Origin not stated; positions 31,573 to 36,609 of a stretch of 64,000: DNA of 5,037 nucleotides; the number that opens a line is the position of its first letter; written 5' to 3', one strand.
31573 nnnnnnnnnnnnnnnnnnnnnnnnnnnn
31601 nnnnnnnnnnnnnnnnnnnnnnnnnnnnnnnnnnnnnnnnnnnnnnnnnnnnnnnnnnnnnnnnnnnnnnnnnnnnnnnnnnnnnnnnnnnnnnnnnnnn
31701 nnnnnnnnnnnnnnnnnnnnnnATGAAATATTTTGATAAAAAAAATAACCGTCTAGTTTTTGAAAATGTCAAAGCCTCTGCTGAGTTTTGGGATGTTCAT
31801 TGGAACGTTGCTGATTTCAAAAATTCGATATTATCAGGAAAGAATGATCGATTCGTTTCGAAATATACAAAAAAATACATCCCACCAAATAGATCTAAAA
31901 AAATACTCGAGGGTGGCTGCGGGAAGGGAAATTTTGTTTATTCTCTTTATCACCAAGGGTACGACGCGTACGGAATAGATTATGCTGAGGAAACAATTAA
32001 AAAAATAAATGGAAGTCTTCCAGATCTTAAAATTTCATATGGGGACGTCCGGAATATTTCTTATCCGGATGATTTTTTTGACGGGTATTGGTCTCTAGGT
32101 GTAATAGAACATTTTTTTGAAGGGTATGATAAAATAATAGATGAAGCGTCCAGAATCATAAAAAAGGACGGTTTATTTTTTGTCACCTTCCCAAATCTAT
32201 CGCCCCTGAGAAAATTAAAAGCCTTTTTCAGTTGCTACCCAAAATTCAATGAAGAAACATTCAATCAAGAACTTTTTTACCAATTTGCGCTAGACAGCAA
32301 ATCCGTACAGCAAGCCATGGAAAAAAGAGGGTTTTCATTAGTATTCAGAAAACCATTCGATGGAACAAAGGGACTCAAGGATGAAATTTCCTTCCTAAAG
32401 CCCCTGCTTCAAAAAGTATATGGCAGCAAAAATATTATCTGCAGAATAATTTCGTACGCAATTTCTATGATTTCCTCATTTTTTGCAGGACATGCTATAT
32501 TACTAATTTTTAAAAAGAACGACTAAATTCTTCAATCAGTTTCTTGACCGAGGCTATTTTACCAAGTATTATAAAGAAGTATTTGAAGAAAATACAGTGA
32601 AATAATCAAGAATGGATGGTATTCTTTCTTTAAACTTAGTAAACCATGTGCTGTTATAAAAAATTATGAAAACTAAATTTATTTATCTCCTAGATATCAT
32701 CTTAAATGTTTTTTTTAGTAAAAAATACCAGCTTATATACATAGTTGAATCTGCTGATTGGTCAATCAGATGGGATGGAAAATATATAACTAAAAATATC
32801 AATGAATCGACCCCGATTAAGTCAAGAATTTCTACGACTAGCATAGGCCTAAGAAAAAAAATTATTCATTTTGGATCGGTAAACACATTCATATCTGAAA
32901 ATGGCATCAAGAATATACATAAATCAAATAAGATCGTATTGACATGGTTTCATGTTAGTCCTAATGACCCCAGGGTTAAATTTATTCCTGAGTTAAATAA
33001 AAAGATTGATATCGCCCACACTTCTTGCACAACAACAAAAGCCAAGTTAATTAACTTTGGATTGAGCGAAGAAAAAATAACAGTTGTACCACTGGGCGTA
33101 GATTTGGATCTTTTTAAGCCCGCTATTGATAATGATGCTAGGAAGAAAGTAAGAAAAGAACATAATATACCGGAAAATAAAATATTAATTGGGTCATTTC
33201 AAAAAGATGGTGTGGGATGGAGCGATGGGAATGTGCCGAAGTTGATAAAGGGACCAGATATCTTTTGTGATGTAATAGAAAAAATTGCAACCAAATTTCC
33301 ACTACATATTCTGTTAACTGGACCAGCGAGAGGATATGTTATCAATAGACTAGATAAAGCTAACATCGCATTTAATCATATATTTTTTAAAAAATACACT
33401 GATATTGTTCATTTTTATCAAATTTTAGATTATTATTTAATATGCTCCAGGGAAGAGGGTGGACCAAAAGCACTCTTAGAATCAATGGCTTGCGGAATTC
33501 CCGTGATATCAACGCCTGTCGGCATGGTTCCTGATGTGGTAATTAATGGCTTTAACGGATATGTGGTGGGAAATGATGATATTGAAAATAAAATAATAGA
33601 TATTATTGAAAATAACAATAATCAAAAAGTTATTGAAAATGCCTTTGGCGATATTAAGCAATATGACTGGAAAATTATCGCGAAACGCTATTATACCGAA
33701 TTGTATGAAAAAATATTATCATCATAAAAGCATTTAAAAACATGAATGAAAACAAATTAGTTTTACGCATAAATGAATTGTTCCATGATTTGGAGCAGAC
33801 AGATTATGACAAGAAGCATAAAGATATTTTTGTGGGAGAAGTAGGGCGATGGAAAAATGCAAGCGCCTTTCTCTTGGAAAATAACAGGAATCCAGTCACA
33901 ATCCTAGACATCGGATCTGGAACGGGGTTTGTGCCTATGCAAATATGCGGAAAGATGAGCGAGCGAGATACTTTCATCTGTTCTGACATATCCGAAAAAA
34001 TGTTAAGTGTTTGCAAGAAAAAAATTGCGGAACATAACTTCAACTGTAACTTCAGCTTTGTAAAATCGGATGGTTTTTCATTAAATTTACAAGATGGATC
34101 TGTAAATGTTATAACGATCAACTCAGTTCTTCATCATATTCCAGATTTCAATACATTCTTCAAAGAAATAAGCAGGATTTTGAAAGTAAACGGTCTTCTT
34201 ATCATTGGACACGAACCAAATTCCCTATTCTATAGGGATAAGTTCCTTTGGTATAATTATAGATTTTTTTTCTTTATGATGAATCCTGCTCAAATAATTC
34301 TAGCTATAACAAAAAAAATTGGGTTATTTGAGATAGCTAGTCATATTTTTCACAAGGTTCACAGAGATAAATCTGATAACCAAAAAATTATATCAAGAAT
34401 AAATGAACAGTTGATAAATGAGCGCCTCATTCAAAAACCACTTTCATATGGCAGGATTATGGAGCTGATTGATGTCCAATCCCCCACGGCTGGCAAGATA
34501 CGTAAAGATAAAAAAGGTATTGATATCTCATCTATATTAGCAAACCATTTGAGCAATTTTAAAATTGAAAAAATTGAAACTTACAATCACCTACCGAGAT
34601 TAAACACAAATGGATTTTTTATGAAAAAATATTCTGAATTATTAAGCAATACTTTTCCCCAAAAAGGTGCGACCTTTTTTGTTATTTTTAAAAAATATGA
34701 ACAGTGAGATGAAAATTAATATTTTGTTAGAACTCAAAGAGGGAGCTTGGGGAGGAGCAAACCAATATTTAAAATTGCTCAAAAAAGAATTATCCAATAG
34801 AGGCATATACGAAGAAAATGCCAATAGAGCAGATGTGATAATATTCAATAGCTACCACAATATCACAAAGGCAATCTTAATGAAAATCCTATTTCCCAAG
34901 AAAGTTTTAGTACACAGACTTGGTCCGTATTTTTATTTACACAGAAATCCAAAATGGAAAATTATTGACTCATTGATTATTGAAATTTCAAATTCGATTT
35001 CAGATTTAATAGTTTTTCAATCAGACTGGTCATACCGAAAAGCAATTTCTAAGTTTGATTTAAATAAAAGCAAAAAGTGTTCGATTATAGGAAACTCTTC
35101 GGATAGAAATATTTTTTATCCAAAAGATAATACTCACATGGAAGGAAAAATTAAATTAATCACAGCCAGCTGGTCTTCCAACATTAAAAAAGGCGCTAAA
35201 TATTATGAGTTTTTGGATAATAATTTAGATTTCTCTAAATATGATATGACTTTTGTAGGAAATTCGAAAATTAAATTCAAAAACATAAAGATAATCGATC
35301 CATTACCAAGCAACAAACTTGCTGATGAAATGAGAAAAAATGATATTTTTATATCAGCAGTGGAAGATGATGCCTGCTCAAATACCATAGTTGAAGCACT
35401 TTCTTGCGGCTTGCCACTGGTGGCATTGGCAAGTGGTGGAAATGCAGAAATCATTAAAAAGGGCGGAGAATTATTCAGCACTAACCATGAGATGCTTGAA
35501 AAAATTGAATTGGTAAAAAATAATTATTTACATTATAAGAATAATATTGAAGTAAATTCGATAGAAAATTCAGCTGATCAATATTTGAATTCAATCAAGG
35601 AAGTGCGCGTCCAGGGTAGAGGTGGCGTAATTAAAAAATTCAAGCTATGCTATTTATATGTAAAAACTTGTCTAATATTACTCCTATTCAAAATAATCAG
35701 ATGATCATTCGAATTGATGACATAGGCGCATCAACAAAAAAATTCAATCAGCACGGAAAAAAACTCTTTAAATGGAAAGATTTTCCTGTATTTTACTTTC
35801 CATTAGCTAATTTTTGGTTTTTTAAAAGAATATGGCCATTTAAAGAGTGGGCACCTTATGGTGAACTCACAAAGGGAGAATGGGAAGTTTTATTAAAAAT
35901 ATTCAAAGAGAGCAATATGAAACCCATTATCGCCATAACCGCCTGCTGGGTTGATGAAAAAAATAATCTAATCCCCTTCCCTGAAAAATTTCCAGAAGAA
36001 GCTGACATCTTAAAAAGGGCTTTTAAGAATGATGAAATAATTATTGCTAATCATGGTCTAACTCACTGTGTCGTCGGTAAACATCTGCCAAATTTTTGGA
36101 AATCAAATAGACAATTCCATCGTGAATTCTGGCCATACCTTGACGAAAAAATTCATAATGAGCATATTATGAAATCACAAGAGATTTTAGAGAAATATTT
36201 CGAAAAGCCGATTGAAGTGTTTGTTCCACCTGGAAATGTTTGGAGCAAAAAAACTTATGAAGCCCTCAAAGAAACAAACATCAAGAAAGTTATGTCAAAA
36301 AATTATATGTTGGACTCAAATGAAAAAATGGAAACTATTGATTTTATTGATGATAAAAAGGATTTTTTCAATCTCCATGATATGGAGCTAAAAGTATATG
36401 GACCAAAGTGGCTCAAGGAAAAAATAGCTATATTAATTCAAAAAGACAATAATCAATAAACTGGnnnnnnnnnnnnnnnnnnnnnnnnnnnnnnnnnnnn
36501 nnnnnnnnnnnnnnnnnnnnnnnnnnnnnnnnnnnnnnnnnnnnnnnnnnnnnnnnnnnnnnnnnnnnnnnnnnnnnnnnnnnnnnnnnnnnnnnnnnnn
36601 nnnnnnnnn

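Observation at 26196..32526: Six translationally coupled glycan genes (serial ATGA overlaps) in a cluster rich in methyltransferases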

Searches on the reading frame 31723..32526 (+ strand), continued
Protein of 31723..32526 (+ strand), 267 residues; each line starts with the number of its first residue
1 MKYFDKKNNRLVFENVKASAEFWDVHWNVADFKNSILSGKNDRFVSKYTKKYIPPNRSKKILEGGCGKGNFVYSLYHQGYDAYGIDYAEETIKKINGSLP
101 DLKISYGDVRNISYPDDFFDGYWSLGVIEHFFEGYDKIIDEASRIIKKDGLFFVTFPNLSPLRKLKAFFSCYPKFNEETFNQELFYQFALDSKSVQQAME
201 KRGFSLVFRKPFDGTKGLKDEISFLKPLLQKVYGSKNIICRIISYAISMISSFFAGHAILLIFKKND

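Call 70: search_solved_structures(query=A3, max_evalue=0.00001)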
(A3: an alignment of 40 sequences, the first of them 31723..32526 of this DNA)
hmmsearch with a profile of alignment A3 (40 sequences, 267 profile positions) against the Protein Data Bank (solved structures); distinct sequences matched with E-value up to 0.00001: 20.
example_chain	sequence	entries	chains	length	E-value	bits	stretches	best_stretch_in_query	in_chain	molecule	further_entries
3l8d_A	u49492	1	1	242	5.1e-16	61.9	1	17-155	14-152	Methyltransferase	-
1ve3_A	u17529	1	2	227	2.3e-14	56.5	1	50-169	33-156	hypothetical protein PH0226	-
2p8j_A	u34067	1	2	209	1.8e-10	43.7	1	56-156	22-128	S-adenosylmethionine-dependent methyltransferase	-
5wp4_A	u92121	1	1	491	1e-09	41.2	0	17-154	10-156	Phosphoethanolamine N-methyltransferase 1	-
5wp5_A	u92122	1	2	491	1.1e-09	41.1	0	17-154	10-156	Phosphomethylethanolamine N-methyltransferase 2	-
2avn_A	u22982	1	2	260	1.4e-08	37.6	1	22-164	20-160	ubiquinone/menaquinone biosynthesis methyltransferase-related protein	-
3sm3_A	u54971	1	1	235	2.5e-08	36.7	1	47-155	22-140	SAM-dependent methyltransferases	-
6uv6_A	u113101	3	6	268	5.4e-08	35.6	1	53-163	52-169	D-glucose O-methyltransferase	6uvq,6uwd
3cc8_A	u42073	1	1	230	6.6e-08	35.3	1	40-188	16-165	Putative methyltransferase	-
3bus_A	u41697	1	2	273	1.5e-07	34.1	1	53-155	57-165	Methyltransferase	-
6uak_A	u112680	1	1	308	3e-07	33.2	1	45-152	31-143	SAM dependent methyltransferase LahSB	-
3ccf_A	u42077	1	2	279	5e-07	32.5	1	31-152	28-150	Cyclopropane-fatty-acyl-phospholipid synthase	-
3ege_A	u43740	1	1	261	5.6e-07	32.3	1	51-157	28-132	Putative methyltransferase from antibiotic biosynthesis pathway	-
9w6x_A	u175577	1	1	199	6.2e-07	32.1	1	61-154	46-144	YtkW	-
2pxx_A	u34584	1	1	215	6.8e-07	32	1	58-172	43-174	Uncharacterized protein MGC2408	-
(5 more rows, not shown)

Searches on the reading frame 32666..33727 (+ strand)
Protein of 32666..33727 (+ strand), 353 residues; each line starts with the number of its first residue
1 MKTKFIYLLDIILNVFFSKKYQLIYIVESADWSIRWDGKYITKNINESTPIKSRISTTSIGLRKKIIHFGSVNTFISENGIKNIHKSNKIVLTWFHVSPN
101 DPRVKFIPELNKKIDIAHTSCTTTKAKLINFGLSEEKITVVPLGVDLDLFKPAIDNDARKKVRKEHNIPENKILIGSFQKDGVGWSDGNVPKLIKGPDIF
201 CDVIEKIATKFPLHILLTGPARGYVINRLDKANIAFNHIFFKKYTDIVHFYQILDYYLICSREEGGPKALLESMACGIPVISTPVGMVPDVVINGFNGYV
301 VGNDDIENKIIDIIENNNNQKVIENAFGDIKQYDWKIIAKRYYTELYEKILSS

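Call 4: search_protein_families(library=pfam, proteins=[window:32666-33727:+], max_evalue=0.01)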
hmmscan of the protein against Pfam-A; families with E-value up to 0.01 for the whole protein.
window:32666-33727:+ (353 aa): 3 families
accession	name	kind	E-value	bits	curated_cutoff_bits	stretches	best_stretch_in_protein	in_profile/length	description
PF00534.26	Glycos_transf_1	-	3.6e-21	75.9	26.4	1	195-325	28-168/172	Glycosyl transferases group 1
PF13692.12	Glyco_trans_1_4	-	3.7e-18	66.6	27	1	194-313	14-139/142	Glycosyl transferases group 1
PF13439.12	Glyco_transf_4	-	0.0028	18.1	28.5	1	111-148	131-169/170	Glycosyltransferase Family 4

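Call 62: search_protein_families(library=ncbifam, proteins=[window:32666-33727:+], max_evalue=1e-10)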
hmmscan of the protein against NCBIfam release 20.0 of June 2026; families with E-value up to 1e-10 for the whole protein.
window:32666-33727:+ (353 aa): 5 families
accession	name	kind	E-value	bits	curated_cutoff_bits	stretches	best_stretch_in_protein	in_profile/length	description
TIGR03088.1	stp2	hypoth_equivalog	5.9e-19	68.4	409.05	1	132-348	156-371/374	TIGR03088 family PEP-CTERM/XrtA system glycosyltransferase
TIGR03999.1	thiol_BshA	equivalog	6.7e-19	68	273.7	1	136-351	167-374/375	N-acetyl-alpha-D-glucosaminyl L-malate synthase BshA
NF047684.1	TeichurnBiosyTuaC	equivalog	1.2e-11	44.2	550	1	134-340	183-380/391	teichuronic acid biosynthesis protein TuaC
NF053787.1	GlcN_PG_synth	equivalog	1.3e-11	44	480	1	105-344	135-354/361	N-acetylglucosaminyl phosphatidylglycerol synthase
TIGR02149.1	glgA_Coryne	subfamily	4.7e-11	42.4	302.4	0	269-351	299-391/391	glycogen synthase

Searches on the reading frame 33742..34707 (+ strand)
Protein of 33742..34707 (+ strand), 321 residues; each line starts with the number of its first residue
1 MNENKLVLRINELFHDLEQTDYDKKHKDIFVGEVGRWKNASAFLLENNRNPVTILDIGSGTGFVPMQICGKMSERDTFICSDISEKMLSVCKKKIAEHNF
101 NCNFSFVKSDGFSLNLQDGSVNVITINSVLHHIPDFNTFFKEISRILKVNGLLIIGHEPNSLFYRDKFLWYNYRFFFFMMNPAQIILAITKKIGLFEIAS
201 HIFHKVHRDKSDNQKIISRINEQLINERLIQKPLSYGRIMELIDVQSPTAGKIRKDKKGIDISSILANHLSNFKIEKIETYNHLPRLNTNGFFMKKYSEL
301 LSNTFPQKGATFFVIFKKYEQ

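Call 4: search_protein_families(library=pfam, proteins=[window:33742-34707:+], max_evalue=0.01)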
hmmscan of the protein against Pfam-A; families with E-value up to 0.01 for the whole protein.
window:33742-34707:+ (321 aa): 10 families
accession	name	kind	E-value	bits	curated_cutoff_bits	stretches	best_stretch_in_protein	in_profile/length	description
PF01209.24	Ubie_methyltran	-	1.2e-20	74.3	20.1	1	9-155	8-151/233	ubiE/COQ5 methyltransferase family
PF13847.12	Methyltransf_31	-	3.7e-20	72.5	27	1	52-157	5-111/145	Methyltransferase domain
PF08241.18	Methyltransf_11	-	2.8e-19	70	21.2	1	55-155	1-95/95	Methyltransferase domain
PF13649.12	Methyltransf_25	-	3.1e-17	63.5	27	1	54-151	1-97/97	Methyltransferase domain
PF08242.18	Methyltransf_12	-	3.1e-13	50.7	30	1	55-153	1-98/98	Methyltransferase domain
PF13489.12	Methyltransf_23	-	3.5e-09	37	27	1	38-175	10-136/164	Methyltransferase domain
PF05175.20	MTS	-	6.1e-08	32.9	23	1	39-155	18-138/170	Methyltransferase small domain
PF12847.13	Methyltransf_18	-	2e-05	25.1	27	1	52-126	16-88/151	Methyltransferase domain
PF04816.18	TrmK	-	0.001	19.1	27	1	54-126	1-72/205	tRNA (adenine(22)-N(1))-methyltransferase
PF10294.15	Methyltransf_16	-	0.0026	18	21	1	46-98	42-92/174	Lysine methyltransferase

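Call 11: search_protein_families(library=ncbifam, proteins=[window:33742-34707:+], max_evalue=0.01)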
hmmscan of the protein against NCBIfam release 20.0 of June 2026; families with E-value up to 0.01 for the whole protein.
window:33742-34707:+ (321 aa): 39 families (the best 25 are shown)
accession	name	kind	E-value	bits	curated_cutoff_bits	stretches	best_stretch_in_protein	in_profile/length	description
NF001244.0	PRK00216.1-5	equivalog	2.6e-19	69.5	216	1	9-155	9-153/236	bifunctional demethylmenaquinone methyltransferase/2-methoxy-6-polyprenyl-1,4-benzoquinol methylase UbiE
NF001242.0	PRK00216.1-3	equivalog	4.2e-19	68.9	351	1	10-155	30-175/258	bifunctional demethylmenaquinone methyltransferase/2-methoxy-6-polyprenyl-1,4-benzoquinol methylase UbiE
TIGR01934.1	MenG_MenH_UbiE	subfamily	5.7e-18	65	158.35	1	10-155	1-141/223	ubiquinone/menaquinone biosynthesis methyltransferase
TIGR02072.1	BioC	equivalog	1.3e-17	64.4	184.95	1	45-155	27-132/244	malonyl-ACP O-methyltransferase BioC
NF052510.1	methyltran_MpqE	exception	1.4e-16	60.6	335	1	22-175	19-173/234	methyl-plastoquinone biosynthesis methyltransferase MpqE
NF001243.0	PRK00216.1-4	equivalog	1.8e-14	53.6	235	1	9-175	8-172/237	demethylmenaquinone methyltransferase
TIGR02752.1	MenG_heptapren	equivalog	9.9e-14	51.4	419.85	1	9-175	6-170/231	demethylmenaquinone methyltransferase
NF001240.0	PRK00216.1-1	equivalog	4.5e-13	48.8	378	1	5-155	20-168/251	bifunctional demethylmenaquinone methyltransferase/2-methoxy-6-polyprenyl-1,4-benzoquinol methylase UbiE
NF043040.1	corrin_prot_MT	hypoth_equivalog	4.2e-12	46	180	1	21-177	14-169/216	corrinoid protein-associated methyltransferase CpaM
NF008823.0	PRK11873.1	subfamily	1.6e-11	44.2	263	1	53-155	80-181/272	arsenite methyltransferase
NF041536.1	ArsM_DUF2284_UU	exception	3.2e-11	42.3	575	1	43-155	69-180/459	arsenite methyltransferase/DUF2284 domain selenoprotein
NF045882.1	PLipidMtase_Leg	equivalog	1.1e-10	41.6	390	1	46-154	38-142/207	phospholipid N-methyltransferase PmtA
NF001241.0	PRK00216.1-2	equivalog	2e-10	40.7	327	1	13-157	16-149/231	demethylmenaquinone methyltransferase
NF040539.1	AST_met_ArsM_2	exception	2.9e-10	40.4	240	1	50-154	56-162/262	putative arsinothricin biosynthesis methyltransferase ArsM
NF041537.1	ArsM_AhpD_UU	exception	4.9e-10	38.7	510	1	51-156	77-181/345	arsenite methyltransferase/AhpD domain selenoprotein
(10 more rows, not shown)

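Call 14: search_solved_structures(query=window:33742-34707:+, max_evalue=0.001)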
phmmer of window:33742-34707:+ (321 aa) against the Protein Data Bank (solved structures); distinct sequences matched with E-value up to 0.001: 16.
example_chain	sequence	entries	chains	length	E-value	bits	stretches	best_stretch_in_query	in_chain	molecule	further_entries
3dlc_A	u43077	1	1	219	2e-07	33.9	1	53-158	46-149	Putative S-adenosyl-L-methionine-dependent Methyltransferase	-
1vl5_A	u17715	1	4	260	2.6e-06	30.3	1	53-239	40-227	unknown conserved protein BH2331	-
3dtn_A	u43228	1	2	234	2.8e-06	30.2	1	47-155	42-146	Putative Methyltransferase MM_2633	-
4ine_A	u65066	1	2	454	9.6e-06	28.4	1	52-198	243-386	Protein PMT-2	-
2yqz_A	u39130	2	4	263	1.1e-05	28.2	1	47-158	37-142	Hypothetical protein TTHA0223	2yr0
6uv6_A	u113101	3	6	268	1.7e-05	27.6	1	53-156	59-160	D-glucose O-methyltransferase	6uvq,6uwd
3dh0_A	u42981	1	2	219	1.8e-05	27.6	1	50-153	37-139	SAM dependent methyltransferase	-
6uak_A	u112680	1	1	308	1.8e-05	27.6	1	50-153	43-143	SAM dependent methyltransferase LahSB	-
1xxl_A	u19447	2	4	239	2.1e-05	27.3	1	53-158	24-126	YcgJ protein | ycgJ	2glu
9w6x_A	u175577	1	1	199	6e-05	25.8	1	54-155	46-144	YtkW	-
8rdl_A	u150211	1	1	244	8.1e-05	25.4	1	52-174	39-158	ToxA protein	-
1ve3_A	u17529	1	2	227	0.00034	23.4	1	78-155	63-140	hypothetical protein PH0226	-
2avn_A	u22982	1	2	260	0.00042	23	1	40-156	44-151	ubiquinone/menaquinone biosynthesis methyltransferase-related protein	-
3bus_A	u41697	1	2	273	0.00051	22.8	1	47-155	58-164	Methyltransferase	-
5wp4_A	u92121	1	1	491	0.0006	22.5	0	36-156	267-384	Phosphoethanolamine N-methyltransferase 1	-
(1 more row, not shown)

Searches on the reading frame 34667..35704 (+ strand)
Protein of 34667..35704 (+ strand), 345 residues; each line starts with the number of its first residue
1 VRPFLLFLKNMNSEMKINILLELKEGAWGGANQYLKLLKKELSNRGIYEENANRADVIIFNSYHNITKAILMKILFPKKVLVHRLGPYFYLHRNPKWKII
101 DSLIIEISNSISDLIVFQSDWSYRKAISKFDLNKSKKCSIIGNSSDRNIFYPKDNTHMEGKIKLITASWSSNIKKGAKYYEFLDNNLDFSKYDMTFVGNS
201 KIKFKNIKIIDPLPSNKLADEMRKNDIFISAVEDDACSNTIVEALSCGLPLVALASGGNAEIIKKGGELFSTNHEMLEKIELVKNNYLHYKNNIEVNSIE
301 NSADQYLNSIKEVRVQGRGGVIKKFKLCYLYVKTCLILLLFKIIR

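Call 5: search_protein_families(library=pfam, proteins=[window:34667-35704:+], max_evalue=0.01)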
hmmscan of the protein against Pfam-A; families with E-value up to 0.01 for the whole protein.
window:34667-35704:+ (345 aa): 4 families
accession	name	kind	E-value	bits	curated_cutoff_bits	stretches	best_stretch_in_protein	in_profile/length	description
PF00534.26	Glycos_transf_1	-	2.1e-08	34.3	26.4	1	205-289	73-161/172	Glycosyl transferases group 1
PF13692.12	Glyco_trans_1_4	-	4.2e-08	34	27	1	206-271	60-125/142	Glycosyl transferases group 1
PF13524.12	Glyco_trans_1_2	-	0.0021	18.5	25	1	192-283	15-111/144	Glycosyl transferase-like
PF00389.36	2-Hacid_dh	-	0.01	16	24.6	0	190-258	8-71/134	D-isomer specific 2-hydroxyacid dehydrogenase, catalytic domain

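Call 62: search_protein_families(library=ncbifam, proteins=[window:34709-35704:+], max_evalue=1e-10)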
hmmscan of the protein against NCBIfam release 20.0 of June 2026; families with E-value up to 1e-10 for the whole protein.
window:34709-35704:+ (331 aa): 0 families

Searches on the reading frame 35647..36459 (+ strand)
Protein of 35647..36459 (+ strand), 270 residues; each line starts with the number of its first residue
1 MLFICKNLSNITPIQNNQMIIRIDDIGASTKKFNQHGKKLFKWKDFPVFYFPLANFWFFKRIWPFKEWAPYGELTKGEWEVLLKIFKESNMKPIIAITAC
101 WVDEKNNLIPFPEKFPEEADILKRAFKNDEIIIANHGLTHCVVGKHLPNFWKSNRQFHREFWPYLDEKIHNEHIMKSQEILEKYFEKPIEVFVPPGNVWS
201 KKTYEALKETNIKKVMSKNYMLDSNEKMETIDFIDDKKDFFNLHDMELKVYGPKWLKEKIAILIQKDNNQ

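Call 5: search_protein_families(library=pfam, proteins=[window:35647-36459:+], max_evalue=0.01)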
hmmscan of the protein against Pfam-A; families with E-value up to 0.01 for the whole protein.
window:35647-36459:+ (270 aa): 4 families
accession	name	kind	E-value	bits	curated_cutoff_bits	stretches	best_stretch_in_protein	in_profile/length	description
PF10096.14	DUF2334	-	2.3e-12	47.4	26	1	78-224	17-151/203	Uncharacterized protein conserved in bacteria (DUF2334)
PF01522.26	Polysacc_deac_1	-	5.1e-08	33.4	23.1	1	79-213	21-122/124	Polysaccharide deacetylase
PF03065.20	Glyco_hydro_57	-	0.0013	18.5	21.2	1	163-219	116-173/291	Glycosyl hydrolase family 57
PF08325.16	WLM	-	0.0029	18.2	26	1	136-227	89-169/190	WLM domain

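Call 62: search_protein_families(library=ncbifam, proteins=[window:35701-36459:+], max_evalue=1e-10)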
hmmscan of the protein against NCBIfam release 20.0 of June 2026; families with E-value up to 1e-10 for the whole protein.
window:35701-36459:+ (252 aa): 0 families
